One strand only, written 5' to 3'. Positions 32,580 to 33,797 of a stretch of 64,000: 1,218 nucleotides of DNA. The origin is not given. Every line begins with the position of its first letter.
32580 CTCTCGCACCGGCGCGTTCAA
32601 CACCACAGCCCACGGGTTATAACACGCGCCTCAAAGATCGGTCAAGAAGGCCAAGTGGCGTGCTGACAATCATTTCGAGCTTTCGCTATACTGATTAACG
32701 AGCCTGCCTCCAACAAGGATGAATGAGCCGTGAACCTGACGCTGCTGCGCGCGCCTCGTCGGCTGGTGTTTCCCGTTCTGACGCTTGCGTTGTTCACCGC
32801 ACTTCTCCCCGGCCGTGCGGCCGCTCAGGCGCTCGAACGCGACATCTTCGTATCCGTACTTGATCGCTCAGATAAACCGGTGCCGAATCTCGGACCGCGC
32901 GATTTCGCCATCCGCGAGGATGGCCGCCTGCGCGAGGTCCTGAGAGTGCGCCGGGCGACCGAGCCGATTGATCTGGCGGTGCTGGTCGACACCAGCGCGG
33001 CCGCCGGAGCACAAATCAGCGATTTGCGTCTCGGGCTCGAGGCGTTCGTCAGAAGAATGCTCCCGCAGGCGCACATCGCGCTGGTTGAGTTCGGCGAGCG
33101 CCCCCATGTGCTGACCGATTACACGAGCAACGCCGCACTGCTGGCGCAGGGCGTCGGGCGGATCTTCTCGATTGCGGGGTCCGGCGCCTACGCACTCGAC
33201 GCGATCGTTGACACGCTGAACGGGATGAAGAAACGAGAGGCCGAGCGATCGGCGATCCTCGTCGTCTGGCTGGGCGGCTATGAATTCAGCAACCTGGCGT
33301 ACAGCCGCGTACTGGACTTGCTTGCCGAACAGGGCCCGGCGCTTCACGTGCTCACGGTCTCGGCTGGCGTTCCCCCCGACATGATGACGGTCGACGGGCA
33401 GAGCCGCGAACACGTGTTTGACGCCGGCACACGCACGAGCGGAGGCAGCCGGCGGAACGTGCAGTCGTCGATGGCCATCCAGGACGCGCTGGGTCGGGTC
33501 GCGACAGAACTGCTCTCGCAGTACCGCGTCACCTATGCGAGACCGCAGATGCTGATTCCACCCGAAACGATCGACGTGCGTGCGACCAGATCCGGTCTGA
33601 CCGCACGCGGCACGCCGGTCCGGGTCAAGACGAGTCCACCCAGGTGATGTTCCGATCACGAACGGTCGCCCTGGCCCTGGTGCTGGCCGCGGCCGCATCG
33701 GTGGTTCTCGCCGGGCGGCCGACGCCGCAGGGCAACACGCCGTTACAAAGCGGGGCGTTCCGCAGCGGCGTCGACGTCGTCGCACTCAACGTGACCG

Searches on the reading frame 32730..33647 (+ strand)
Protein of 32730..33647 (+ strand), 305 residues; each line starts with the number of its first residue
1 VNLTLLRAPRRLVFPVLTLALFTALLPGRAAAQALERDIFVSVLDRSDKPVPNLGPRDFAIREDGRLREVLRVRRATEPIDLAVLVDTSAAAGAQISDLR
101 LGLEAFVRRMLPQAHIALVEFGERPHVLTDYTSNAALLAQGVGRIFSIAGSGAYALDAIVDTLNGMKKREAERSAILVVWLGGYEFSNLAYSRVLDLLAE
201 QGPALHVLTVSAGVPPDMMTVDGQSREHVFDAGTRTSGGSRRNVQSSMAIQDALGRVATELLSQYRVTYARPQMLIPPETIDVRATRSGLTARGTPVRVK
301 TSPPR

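Call 64: search_protein_families(library=pfam, proteins=[window:32730-33647:+], max_evalue=0.001)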
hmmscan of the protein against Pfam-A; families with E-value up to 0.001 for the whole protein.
window:32730-33647:+ (305 aa): 2 families
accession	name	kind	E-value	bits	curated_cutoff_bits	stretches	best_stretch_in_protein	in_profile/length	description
PF13519.12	VWA_2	-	5.3e-05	24.2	27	1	83-179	2-102/107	von Willebrand factor type A domain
PF00092.34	VWA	-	5.4e-05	23.9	23.8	1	81-232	1-162/174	von Willebrand factor type A domain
